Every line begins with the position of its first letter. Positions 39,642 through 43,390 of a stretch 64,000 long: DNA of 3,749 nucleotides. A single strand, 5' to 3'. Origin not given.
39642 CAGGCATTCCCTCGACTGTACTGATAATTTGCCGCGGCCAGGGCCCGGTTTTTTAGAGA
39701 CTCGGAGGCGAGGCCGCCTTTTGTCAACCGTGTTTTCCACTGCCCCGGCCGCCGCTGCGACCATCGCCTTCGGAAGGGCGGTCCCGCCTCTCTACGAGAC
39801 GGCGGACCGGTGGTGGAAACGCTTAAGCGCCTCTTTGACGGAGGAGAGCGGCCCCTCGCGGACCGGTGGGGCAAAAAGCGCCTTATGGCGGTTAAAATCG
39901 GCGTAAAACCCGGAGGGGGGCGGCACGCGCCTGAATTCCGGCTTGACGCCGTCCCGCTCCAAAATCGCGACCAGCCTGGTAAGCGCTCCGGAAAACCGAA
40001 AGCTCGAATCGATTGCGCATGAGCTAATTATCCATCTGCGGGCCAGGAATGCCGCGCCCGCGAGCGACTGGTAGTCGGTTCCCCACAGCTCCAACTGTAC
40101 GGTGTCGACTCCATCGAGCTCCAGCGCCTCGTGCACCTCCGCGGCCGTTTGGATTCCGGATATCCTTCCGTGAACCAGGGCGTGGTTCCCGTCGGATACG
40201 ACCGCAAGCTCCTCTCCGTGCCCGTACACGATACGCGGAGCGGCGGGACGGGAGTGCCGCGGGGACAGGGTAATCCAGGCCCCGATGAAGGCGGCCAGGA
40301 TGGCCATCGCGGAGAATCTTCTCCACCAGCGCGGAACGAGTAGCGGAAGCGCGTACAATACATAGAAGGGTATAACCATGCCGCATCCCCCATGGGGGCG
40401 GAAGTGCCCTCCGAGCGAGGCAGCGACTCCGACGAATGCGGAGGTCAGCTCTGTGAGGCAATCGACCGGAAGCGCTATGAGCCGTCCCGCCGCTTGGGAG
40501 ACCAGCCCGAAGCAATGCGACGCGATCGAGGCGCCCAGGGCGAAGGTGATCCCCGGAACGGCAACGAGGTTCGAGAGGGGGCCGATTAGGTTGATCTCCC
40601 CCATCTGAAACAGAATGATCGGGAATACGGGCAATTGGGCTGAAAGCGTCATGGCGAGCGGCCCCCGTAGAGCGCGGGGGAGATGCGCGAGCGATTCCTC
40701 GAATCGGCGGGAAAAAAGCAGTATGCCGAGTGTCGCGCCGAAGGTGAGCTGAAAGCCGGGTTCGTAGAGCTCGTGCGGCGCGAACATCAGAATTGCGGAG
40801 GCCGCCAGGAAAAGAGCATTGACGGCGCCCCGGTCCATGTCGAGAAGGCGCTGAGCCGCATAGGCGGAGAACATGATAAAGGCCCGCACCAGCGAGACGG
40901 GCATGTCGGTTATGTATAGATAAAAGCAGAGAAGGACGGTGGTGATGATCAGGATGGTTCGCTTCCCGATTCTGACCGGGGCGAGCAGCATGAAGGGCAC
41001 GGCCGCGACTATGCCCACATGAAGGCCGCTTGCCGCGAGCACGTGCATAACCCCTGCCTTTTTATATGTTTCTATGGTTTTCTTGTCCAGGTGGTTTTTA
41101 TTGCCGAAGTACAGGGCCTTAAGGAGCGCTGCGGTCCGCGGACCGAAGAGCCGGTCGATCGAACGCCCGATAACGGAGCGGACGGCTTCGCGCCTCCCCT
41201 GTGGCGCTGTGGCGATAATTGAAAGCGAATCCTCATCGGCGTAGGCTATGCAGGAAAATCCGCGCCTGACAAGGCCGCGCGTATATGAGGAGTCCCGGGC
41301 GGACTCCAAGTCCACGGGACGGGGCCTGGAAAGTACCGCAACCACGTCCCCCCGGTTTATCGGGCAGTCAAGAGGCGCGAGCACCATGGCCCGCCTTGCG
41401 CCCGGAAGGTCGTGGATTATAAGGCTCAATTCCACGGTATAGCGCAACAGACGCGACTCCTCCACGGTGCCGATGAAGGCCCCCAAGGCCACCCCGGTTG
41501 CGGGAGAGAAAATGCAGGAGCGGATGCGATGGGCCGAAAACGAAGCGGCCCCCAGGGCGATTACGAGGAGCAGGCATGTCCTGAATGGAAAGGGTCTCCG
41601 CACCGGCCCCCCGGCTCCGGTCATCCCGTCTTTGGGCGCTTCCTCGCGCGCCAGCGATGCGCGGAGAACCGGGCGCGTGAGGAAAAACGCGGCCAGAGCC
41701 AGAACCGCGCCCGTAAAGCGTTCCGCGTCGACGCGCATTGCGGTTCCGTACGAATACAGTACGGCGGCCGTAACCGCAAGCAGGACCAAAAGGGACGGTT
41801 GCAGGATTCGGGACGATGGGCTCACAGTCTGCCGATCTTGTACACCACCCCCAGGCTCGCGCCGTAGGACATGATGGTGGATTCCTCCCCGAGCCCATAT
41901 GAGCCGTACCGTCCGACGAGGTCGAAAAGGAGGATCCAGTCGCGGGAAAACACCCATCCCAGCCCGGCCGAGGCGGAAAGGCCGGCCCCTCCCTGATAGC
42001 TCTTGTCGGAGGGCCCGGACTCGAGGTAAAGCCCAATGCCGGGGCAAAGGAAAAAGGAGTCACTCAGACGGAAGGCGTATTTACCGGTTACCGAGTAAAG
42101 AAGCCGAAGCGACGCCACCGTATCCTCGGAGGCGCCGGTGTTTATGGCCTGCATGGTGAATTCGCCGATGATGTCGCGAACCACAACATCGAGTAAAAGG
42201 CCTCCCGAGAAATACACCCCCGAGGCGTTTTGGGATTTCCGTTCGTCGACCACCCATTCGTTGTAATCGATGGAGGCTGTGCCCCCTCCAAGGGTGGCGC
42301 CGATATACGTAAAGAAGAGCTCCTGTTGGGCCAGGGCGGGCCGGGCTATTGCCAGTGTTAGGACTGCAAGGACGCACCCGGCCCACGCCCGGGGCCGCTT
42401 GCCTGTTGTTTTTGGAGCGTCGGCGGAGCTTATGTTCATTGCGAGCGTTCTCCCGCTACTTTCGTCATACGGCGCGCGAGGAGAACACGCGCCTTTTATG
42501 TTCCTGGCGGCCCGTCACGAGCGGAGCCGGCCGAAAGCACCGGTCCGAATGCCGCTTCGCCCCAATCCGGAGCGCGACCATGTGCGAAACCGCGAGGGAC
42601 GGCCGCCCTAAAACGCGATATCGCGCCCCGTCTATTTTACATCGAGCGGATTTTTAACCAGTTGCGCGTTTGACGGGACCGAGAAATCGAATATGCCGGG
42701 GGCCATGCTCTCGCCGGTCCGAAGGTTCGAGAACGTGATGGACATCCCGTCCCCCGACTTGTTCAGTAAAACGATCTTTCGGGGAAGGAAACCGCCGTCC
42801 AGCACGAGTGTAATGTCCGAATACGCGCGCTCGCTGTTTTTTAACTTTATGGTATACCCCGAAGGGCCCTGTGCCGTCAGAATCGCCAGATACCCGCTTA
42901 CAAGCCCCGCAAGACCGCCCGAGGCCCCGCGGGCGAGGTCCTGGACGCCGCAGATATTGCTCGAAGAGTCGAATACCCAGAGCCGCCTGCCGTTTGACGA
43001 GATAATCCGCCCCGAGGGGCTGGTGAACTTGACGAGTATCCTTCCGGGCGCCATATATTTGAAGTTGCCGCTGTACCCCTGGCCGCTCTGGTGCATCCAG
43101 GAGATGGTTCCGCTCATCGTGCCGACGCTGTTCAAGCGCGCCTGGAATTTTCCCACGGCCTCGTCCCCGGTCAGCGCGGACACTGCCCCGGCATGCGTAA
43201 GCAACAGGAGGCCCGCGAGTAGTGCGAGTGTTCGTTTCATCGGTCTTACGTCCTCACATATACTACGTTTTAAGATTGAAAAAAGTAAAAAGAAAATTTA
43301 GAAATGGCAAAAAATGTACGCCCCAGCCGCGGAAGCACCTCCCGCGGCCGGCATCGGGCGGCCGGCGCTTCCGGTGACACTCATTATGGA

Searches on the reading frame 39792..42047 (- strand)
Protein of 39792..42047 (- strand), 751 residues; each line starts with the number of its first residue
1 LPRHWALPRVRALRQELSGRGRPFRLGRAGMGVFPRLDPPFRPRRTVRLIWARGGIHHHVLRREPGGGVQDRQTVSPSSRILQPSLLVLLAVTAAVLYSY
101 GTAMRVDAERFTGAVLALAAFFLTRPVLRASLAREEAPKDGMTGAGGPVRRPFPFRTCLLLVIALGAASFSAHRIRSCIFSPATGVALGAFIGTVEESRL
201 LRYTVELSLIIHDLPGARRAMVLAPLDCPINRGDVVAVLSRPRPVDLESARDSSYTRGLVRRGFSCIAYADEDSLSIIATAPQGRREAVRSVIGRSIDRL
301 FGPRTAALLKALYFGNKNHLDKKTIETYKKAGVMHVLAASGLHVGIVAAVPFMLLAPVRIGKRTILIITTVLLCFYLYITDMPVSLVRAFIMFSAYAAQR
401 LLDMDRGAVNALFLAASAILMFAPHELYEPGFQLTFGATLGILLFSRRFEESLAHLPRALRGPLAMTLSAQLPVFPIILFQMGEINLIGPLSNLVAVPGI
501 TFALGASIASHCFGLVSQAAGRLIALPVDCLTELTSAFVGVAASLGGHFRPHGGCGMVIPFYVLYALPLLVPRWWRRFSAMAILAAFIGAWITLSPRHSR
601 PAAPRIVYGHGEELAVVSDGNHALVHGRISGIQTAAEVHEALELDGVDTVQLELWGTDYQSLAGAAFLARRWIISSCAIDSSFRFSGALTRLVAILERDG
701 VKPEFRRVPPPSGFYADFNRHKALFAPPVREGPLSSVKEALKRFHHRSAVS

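Call 8: search_protein_families(library=pfam, proteins=[window:39792-42047:-])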
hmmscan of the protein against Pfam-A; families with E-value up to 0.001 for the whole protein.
window:39792-42047:- (751 aa): 1 family
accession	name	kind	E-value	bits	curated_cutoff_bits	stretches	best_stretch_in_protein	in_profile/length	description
PF03772.21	Competence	-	2.5e-51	175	23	1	312-575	1-268/270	Competence protein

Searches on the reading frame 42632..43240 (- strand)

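Call 8: search_protein_families(library=pfam, proteins=[window:42632-43240:-])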
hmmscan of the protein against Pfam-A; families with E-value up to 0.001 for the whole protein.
window:42632-43240:- (202 aa): 1 family
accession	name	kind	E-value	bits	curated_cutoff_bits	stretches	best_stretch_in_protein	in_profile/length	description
PF03548.22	LolA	-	4.7e-09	36.6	23.6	1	52-187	21-165/165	Outer membrane lipoprotein carrier protein LolA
